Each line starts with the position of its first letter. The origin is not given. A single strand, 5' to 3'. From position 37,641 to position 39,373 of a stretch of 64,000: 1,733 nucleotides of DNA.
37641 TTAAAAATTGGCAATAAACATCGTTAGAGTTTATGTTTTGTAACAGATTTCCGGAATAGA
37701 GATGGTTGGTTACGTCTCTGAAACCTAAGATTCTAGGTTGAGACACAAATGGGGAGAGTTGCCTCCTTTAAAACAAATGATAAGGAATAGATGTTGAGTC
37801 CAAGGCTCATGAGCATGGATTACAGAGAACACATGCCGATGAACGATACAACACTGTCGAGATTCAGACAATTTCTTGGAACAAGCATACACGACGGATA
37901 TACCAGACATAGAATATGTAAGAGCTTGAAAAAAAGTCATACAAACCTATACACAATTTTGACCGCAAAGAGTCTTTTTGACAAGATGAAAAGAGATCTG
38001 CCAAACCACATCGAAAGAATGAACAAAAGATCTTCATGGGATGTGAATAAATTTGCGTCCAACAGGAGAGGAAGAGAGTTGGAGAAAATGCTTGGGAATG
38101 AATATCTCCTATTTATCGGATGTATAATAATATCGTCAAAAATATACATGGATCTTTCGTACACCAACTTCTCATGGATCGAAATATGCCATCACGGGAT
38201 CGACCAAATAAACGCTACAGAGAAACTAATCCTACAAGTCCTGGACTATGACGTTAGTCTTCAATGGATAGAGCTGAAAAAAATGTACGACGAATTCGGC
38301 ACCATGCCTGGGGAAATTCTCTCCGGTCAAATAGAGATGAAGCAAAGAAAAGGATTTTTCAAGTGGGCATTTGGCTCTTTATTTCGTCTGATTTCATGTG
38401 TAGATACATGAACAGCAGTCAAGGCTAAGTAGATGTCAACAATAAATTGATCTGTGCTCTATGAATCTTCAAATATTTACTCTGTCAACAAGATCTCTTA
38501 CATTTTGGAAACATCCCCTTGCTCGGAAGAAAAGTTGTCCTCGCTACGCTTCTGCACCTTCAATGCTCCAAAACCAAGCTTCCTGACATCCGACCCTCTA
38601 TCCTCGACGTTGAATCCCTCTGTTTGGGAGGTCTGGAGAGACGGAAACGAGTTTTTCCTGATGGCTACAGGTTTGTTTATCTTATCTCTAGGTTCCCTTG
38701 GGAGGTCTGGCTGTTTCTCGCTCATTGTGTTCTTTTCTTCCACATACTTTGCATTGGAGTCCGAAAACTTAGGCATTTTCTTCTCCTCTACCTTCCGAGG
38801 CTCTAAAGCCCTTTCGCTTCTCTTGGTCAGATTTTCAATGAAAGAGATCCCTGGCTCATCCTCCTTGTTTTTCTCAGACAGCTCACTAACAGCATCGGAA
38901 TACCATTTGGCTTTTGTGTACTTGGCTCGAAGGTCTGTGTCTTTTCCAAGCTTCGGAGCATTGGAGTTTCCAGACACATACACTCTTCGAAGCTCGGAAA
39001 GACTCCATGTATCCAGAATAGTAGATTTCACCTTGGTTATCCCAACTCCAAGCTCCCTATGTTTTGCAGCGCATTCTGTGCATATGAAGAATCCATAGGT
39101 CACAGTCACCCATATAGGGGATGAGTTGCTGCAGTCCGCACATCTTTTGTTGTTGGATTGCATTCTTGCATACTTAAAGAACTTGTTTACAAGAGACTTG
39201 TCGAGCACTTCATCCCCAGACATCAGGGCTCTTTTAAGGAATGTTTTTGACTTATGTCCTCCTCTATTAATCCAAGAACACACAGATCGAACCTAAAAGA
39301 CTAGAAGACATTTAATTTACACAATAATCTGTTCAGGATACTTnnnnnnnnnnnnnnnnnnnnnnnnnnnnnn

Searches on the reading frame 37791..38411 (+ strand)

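Call 62: search_protein_families(library=pfam, proteins=[window:37791-38411:+], max_evalue=0.01)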
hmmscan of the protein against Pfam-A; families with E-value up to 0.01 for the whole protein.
window:37791-38411:+ (206 aa): 1 family
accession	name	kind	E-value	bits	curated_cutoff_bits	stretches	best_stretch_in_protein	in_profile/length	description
PF00134.28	Cyclin_N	-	0.00042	20.5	23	1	103-155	72-126/127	Cyclin, N-terminal domain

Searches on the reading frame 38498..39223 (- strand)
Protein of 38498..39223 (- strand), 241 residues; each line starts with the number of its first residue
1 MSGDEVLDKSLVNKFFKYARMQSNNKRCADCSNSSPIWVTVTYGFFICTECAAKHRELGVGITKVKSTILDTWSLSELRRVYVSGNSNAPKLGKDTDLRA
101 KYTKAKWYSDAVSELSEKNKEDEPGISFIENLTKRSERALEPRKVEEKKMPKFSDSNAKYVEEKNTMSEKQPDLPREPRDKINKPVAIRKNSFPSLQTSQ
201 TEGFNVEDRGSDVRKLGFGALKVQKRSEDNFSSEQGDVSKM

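Call 62: search_protein_families(library=pfam, proteins=[window:38498-39223:-], max_evalue=0.01)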
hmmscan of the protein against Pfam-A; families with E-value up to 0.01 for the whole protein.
window:38498-39223:- (241 aa): 1 family
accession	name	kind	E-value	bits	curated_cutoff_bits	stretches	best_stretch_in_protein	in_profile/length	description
PF01412.23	ArfGap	-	2.1e-23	83.1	28.7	1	16-92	4-80/117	Putative GTPase activating protein for Arf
